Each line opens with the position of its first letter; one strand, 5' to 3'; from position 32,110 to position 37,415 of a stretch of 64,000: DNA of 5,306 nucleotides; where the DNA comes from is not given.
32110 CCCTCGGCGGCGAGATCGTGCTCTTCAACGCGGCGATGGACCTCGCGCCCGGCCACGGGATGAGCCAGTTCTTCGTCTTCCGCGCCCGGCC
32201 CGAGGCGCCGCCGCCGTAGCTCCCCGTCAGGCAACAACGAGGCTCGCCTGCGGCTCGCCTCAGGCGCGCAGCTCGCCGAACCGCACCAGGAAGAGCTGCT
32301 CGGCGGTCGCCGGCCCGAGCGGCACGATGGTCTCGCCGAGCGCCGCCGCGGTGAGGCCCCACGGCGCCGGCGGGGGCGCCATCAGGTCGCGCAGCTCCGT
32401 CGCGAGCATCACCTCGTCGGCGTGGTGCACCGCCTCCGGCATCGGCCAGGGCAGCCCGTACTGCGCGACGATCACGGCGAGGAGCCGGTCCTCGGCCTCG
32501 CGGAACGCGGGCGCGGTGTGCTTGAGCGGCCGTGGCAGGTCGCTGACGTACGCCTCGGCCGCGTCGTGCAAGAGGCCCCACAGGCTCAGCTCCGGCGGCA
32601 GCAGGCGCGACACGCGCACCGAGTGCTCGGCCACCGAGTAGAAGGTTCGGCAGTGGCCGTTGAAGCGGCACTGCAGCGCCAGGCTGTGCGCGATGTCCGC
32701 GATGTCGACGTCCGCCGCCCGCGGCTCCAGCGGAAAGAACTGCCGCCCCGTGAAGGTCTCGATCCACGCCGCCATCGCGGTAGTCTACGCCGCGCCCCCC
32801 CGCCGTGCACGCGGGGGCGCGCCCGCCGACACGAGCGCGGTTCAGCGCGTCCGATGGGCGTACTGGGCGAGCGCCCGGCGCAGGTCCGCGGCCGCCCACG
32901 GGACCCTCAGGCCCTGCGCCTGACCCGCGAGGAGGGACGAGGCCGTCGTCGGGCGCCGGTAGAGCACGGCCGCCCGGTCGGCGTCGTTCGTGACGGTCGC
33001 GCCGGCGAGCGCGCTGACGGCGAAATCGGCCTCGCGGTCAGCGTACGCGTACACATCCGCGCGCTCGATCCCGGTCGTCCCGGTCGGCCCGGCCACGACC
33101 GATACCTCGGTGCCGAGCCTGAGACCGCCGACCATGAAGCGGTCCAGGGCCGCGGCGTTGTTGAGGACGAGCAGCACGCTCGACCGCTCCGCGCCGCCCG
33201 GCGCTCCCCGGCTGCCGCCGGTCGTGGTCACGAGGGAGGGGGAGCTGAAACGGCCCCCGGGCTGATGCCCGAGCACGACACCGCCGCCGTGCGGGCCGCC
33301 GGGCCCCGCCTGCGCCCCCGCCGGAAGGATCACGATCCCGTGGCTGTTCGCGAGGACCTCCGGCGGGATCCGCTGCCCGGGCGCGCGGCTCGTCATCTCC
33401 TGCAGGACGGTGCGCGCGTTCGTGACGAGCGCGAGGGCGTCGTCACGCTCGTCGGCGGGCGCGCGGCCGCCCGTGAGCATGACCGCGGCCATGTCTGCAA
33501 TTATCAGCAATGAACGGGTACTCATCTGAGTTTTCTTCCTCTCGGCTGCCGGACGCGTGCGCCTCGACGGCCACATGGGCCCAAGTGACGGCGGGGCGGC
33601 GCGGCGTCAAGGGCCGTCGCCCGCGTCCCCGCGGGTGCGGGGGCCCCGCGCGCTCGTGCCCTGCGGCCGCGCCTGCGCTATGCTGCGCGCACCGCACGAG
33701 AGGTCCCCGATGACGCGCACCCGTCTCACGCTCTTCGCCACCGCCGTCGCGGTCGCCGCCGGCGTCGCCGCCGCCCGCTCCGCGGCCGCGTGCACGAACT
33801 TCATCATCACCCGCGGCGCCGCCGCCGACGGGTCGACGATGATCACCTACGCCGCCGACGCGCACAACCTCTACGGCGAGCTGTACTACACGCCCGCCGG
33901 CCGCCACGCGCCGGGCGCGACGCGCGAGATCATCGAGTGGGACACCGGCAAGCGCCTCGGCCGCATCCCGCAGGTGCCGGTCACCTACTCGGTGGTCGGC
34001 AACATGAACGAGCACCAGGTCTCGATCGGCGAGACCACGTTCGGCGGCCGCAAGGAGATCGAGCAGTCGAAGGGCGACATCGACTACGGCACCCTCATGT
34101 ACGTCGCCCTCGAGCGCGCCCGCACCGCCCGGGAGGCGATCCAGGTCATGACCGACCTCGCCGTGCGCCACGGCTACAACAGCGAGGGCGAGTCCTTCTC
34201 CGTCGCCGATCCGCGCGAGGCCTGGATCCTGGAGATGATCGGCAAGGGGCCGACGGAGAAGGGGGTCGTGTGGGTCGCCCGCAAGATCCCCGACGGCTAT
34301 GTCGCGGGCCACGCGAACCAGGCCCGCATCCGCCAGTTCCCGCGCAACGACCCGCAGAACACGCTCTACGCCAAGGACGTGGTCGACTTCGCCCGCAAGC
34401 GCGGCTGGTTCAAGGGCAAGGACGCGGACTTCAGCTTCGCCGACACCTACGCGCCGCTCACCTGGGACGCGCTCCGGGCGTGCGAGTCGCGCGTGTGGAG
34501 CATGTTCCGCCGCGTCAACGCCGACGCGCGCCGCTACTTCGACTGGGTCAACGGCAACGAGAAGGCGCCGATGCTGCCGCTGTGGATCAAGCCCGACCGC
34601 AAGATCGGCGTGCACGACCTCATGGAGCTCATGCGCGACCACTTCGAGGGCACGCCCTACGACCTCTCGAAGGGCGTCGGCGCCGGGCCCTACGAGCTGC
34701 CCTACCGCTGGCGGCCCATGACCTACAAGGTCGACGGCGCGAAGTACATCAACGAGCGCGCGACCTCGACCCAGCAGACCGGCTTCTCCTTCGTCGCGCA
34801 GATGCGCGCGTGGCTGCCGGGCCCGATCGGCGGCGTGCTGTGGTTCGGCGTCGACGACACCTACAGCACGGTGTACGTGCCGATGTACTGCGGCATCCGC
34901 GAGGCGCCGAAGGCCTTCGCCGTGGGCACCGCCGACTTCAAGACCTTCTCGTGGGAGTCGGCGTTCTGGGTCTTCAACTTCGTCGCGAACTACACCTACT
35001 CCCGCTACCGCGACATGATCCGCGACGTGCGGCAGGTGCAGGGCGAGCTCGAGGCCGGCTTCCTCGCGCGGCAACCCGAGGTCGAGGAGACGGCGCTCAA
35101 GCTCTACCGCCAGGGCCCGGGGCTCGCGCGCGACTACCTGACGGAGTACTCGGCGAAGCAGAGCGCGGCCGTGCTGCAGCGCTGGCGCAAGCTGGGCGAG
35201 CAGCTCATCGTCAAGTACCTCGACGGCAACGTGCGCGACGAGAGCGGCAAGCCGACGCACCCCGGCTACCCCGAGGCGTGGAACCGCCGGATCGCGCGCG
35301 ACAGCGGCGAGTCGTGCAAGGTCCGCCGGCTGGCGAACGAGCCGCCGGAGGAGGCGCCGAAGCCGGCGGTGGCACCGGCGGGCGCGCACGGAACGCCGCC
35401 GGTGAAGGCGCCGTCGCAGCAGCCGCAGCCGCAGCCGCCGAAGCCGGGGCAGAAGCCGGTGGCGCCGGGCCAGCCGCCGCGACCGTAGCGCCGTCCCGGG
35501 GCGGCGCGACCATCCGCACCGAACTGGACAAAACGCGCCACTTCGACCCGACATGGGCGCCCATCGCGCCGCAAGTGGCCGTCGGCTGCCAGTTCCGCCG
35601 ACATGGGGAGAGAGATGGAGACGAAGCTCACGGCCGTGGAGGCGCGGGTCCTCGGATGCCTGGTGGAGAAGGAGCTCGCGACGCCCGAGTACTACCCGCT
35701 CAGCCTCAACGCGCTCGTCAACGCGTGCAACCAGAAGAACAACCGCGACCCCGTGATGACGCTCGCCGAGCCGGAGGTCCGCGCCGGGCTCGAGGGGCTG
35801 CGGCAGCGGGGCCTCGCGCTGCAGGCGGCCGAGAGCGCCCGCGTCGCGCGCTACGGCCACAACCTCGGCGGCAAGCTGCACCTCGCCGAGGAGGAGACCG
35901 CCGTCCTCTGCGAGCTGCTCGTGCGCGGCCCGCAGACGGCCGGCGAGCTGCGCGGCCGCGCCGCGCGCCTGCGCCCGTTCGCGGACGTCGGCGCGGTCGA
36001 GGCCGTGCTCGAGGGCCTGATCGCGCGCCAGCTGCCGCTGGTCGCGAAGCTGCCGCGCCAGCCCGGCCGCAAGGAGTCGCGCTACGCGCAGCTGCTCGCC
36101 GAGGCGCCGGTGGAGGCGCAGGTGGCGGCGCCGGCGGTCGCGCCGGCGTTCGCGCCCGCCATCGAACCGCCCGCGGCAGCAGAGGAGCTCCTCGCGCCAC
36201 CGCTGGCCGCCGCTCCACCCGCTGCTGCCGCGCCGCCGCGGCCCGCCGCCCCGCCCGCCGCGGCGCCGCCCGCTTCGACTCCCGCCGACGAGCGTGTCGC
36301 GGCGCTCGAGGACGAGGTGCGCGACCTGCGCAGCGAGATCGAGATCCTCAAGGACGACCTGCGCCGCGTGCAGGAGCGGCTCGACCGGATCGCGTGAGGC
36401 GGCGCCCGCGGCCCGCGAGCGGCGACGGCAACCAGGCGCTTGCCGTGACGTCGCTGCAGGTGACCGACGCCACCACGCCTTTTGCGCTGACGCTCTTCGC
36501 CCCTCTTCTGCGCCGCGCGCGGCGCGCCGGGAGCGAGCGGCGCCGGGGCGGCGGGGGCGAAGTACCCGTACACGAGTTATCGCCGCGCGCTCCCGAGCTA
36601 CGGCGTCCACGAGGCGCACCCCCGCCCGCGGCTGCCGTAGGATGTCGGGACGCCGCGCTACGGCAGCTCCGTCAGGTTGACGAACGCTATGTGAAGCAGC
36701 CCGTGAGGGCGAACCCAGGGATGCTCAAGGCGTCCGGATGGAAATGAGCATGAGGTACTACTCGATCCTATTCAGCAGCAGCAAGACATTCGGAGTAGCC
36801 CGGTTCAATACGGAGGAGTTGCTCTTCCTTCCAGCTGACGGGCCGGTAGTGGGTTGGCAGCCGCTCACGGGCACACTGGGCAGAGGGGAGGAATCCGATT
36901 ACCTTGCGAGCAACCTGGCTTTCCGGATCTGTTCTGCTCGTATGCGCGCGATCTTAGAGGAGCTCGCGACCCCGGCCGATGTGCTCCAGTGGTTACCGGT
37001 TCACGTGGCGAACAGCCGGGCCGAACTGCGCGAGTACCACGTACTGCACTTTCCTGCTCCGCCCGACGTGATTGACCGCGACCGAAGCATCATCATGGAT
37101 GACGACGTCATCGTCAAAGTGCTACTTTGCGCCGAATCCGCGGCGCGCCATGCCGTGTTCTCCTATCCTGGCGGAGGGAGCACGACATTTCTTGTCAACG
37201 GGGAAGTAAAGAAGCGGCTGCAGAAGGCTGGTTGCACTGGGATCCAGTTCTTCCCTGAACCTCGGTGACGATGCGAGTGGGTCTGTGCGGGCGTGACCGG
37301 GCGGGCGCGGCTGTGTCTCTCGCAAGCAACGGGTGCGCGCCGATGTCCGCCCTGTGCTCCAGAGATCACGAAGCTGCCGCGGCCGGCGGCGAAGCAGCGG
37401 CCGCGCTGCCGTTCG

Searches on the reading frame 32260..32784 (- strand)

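Call 12: search_protein_families(library=pfam, proteins=[window:32260-32784:-], max_evalue=0.1)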
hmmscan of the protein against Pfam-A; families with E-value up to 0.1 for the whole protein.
window:32260-32784:- (174 aa): 1 family
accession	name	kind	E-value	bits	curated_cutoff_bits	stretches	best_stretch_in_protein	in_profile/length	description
PF12917.13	YfbR-like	-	0.00079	19.6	25.9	1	65-100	56-91/182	5'-deoxynucleotidase YfbR-like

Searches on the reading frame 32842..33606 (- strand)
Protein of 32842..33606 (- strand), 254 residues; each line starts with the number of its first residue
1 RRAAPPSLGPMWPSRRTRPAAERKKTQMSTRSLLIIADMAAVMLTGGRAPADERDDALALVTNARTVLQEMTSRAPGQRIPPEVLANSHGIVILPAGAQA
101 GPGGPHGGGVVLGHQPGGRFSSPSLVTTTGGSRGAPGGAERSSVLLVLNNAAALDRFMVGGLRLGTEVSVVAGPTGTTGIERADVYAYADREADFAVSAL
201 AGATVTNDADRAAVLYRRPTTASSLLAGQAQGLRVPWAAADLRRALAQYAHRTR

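Call 12: search_protein_families(library=pfam, proteins=[window:32842-33606:-], max_evalue=0.1)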
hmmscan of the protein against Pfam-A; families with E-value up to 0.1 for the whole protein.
window:32842-33606:- (254 aa): 1 family
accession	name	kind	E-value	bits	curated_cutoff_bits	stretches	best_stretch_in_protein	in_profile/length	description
PF04366.17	Ysc84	-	2.6e-16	59.9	25.1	1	130-248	2-126/127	Las17-binding protein actin regulator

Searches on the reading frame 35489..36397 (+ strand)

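Call 10: search_protein_families(library=pfam, proteins=[window:35489-36397:+], max_evalue=0.001)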
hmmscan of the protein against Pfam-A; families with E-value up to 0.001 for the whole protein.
window:35489-36397:+ (302 aa): 1 family
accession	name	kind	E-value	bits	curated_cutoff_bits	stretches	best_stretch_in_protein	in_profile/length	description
PF04337.18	DUF480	-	6.6e-59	198.7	25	1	47-194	1-149/149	Protein of unknown function, DUF480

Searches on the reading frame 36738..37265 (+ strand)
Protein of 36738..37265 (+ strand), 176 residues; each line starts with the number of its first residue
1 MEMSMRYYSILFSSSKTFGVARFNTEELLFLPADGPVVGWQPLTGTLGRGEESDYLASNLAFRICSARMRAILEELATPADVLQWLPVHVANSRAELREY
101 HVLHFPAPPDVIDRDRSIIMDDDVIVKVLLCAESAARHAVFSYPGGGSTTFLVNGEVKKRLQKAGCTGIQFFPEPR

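Call 103: search_protein_families(library=pfam, proteins=[window:36738-37265:+], max_evalue=0.001)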
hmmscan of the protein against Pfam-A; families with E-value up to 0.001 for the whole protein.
window:36738-37265:+ (176 aa): 1 family
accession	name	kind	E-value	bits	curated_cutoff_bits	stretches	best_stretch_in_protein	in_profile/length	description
PF07791.16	Imm11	-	9.4e-06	25.5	22.1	1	54-171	62-189/194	Immunity protein family (Imm11)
